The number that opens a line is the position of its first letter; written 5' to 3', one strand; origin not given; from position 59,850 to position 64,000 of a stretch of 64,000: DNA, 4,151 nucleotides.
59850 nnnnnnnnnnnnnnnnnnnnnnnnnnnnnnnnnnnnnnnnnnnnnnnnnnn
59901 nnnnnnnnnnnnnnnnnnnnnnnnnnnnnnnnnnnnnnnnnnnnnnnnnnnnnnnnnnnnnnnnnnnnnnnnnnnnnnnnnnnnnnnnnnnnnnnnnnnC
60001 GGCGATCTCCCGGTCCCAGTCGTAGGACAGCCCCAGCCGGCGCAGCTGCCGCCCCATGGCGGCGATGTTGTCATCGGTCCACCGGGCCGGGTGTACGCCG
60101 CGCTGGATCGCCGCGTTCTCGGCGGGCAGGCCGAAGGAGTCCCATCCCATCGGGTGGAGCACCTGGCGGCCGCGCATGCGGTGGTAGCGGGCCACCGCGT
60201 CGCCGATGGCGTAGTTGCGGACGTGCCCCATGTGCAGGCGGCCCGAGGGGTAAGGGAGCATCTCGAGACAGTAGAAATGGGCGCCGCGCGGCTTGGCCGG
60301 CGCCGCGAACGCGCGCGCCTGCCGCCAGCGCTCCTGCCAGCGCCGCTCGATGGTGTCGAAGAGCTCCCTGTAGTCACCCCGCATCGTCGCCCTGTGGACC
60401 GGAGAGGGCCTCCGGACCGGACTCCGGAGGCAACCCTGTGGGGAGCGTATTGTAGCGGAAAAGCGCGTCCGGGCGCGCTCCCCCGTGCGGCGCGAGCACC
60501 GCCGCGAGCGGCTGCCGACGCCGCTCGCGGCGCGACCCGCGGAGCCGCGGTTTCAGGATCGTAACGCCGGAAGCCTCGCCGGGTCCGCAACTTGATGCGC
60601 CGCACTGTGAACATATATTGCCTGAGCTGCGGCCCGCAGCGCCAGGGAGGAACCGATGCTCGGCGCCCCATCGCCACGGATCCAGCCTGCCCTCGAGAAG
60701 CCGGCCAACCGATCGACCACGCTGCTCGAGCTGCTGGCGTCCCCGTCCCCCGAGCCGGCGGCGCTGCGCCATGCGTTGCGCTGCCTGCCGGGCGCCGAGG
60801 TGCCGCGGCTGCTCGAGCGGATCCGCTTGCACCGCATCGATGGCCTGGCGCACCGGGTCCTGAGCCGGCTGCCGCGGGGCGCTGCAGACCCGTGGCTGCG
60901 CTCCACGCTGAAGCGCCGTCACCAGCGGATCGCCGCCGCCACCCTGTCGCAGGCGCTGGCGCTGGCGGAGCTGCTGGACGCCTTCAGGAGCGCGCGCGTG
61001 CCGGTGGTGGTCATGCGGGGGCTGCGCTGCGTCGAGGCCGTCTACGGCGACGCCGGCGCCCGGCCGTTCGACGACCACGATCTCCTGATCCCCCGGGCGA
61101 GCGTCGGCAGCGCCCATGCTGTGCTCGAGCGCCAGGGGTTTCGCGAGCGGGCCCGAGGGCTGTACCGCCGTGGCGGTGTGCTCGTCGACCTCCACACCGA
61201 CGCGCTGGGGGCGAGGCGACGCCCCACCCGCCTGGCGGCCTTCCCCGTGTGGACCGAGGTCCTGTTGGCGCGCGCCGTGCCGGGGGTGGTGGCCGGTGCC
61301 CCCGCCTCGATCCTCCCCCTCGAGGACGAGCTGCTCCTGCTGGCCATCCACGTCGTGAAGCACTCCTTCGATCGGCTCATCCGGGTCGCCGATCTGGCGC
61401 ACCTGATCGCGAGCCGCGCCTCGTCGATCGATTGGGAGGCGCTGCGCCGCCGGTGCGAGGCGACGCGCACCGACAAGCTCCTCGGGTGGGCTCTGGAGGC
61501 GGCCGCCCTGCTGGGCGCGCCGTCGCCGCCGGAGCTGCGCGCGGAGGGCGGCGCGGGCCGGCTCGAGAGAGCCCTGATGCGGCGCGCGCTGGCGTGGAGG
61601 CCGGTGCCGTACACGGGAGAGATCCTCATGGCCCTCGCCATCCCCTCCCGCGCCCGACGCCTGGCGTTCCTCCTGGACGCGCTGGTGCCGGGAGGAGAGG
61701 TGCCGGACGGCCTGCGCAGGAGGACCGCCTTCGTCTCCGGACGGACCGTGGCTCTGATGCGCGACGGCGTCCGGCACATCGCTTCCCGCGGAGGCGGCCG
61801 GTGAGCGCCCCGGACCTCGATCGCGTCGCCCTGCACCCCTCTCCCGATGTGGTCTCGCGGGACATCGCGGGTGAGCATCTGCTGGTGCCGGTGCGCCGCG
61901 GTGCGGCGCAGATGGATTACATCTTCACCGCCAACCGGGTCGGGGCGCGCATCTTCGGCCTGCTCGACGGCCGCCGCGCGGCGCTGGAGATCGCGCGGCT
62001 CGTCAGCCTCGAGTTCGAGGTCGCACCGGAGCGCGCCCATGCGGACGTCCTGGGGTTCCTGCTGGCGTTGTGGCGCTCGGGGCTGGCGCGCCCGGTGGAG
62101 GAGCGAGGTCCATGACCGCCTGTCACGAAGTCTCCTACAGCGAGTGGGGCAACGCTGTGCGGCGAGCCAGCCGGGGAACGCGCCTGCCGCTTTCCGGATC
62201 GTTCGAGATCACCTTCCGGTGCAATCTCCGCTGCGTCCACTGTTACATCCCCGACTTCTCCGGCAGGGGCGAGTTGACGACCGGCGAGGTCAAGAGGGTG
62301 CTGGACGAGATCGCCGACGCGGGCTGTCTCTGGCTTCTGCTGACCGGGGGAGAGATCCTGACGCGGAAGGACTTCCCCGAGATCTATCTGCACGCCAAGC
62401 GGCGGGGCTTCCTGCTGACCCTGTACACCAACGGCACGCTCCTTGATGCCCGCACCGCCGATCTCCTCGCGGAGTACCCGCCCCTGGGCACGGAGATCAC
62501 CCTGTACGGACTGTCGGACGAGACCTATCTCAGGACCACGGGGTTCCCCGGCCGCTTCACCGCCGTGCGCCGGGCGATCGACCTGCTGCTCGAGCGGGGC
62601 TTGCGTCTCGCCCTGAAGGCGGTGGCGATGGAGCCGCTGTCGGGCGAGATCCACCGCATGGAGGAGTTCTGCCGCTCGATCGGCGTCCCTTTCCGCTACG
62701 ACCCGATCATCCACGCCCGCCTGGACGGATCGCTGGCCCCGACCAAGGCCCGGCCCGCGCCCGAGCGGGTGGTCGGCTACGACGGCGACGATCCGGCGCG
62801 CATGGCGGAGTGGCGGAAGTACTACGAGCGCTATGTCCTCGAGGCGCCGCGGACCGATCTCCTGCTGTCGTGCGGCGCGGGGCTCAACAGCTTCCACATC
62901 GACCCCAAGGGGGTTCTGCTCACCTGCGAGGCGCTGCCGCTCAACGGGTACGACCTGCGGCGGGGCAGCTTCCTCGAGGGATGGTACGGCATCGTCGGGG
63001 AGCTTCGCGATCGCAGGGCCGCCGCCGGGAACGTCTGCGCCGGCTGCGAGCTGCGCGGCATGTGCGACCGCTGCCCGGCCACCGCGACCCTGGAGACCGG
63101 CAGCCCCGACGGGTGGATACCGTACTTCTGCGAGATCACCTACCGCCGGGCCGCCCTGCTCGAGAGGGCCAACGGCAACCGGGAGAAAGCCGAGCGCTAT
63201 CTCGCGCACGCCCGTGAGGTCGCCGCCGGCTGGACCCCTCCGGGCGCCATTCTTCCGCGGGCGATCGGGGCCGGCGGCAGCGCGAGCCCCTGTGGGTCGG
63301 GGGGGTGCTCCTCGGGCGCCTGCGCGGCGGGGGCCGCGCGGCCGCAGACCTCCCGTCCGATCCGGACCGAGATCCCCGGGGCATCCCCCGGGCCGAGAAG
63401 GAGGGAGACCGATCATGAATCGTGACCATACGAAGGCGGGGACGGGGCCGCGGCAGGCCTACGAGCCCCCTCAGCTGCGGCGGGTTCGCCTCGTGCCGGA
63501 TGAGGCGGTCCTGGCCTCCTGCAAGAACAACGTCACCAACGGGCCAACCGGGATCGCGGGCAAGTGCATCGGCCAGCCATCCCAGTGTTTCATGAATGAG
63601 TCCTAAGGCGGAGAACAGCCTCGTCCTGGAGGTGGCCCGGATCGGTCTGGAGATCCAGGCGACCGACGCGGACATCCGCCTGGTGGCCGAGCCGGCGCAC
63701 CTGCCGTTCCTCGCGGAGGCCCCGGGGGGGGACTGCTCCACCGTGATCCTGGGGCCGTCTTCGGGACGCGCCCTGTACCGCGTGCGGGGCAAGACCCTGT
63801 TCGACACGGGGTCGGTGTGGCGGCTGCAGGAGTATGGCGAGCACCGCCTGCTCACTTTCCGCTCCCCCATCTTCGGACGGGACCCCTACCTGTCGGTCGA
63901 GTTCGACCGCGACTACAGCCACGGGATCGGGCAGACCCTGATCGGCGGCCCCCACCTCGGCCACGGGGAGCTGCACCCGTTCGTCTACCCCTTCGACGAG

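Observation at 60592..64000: Compact operon of NTP_transf_5-like protein, PqqD-like RRE, radical SAM/SPASM enzyme and a Cys peptide: candidate uncharacterised RiPP system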

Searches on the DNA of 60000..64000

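Call 40: search_rna_families(source=window, start=60000, end=64000, threshold=evalue, max_evalue=0.1)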
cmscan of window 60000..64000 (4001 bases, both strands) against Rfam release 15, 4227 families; matches with E-value up to 0.1: 0.
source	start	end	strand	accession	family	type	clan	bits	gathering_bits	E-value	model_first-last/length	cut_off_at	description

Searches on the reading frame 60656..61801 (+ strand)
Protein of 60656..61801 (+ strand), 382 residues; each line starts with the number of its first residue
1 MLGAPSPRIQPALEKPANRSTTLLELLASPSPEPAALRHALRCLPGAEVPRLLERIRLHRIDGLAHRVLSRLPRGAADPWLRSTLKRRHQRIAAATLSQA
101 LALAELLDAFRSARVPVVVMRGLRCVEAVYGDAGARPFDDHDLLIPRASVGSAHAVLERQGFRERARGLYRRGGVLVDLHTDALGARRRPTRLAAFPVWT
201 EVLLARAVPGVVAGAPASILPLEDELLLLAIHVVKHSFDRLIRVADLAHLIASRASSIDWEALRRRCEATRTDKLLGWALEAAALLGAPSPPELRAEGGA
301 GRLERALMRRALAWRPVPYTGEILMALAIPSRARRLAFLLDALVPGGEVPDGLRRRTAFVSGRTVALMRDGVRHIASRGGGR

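Call 3: search_protein_families(library=pfam, proteins=[window:60656-61801:+], max_evalue=1)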
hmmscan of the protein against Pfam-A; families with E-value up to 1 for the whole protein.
window:60656-61801:+ (382 aa): 1 family
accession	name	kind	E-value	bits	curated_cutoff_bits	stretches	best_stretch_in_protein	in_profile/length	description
PF14907.12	NTP_transf_5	-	3.6e-40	138.6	31.2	1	47-285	3-246/249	Uncharacterised nucleotidyltransferase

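Call 4: search_protein_families(library=ncbifam, proteins=[window:60656-61801:+], max_evalue=1)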
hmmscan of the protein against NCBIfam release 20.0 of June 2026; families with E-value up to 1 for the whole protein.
window:60656-61801:+ (382 aa): 0 families

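Call 48: search_solved_structures(query=window:60656-61801:+, max_evalue=1)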
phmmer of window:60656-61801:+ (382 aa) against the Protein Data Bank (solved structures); distinct sequences matched with E-value up to 1: 1.
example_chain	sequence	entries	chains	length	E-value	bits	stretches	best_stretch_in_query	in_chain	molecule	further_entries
9v0g_A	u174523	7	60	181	0.082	15.2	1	102-138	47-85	Xanthosine/inosine triphosphate pyrophosphatase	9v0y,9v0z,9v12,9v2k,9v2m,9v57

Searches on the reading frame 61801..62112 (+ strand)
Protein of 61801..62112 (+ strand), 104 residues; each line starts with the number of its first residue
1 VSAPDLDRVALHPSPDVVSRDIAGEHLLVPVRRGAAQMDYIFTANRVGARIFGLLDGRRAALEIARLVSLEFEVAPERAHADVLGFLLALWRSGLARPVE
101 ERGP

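Call 3: search_protein_families(library=pfam, proteins=[window:61801-62112:+], max_evalue=1)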
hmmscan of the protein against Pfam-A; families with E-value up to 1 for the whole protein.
window:61801-62112:+ (104 aa): 1 family
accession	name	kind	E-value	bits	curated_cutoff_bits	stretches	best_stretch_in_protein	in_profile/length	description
PF05402.18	PqqD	-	1.6e-10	41.6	23.4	1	25-95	1-66/67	Coenzyme PQQ synthesis protein D (PqqD)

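Call 4: search_protein_families(library=ncbifam, proteins=[window:61801-62112:+], max_evalue=1)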
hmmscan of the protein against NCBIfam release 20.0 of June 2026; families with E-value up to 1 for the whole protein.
window:61801-62112:+ (104 aa): 5 families
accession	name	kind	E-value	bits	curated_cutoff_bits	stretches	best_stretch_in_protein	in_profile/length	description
TIGR04248.1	SCM_PqqD_rel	equivalog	3e-05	24.2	100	1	41-97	26-82/84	SynChlorMet cassette protein ScmD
NF033530.1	lasso_PqqD_Strm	exception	0.00045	20.4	70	1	42-95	24-77/78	lasso peptide biosynthesis PqqD family chaperone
NF033536.1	lasso_PqqD_Bac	exception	0.0016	18.5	80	1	15-95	10-85/88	lasso peptide biosynthesis PqqD family chaperone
TIGR03859.1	PQQ_PqqD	equivalog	0.012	15.4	46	1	41-90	26-74/81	pyrroloquinoline quinone biosynthesis peptide chaperone PqqD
TIGR04302.1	geo_PqqD_fam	equivalog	0.019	15.4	100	1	41-94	46-98/102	GeoRSP system PqqD family peptide chaperone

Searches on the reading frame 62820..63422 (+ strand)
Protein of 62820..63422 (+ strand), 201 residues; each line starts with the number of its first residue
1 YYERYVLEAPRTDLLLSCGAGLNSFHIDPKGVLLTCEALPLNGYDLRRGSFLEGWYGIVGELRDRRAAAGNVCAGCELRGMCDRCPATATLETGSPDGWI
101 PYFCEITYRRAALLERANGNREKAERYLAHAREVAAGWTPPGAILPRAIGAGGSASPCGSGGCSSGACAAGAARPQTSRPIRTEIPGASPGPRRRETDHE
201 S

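Call 66: search_protein_families(library=ncbifam, proteins=[window:62820-63422:+], max_evalue=10)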
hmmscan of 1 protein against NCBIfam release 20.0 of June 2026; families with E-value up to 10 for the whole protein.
window:62820-63422:+ (201 aa): 10 families
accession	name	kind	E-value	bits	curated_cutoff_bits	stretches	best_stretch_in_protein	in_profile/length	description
TIGR04085.1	rSAM_more_4Fe4S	domain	1.7e-05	25.2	27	1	18-97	1-86/93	SPASM domain-containing protein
TIGR04250.1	SCM_rSAM_ScmE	equivalog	0.0034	16.3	400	1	10-99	245-341/358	SynChlorMet cassette radical SAM/SPASM protein ScmE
TIGR04055.1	rSAM_NirJ2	equivalog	0.0052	16.4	500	1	17-90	235-308/326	putative heme d1 biosynthesis radical SAM protein NirJ2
TIGR04082.1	rSAM_for_selen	equivalog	0.013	14.3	350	1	18-89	432-500/516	thio(seleno)oxazole modification radical SAM maturase SbtM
TIGR04545.1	rSAM_ahbD_hemeb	equivalog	0.017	14.5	500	1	18-94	249-326/339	heme b synthase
TIGR04340.1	rSAM_ACGX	hypoth_equivalog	0.02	14.1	400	1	17-94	252-328/341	radical SAM/SPASM domain protein, ACGX system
TIGR04163.1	rSAM_cobopep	equivalog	0.022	13.6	375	1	17-108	313-409/428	peptide-modifying radical SAM enzyme CbpB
NF047865.1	rSAM_PapB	equivalog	0.023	14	340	1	17-96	246-327/330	PapB family radical SAM/SPASM ranthipeptide maturase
TIGR04119.1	CXXX_matur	equivalog_domain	0.09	12.1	150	1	17-86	83-149/210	CXXX repeat peptide maturase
TIGR04133.1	rSAM_w_lipo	hypoth_equivalog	0.15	10.9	425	1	13-83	256-328/350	TIGR04133 family radical SAM/SPASM protein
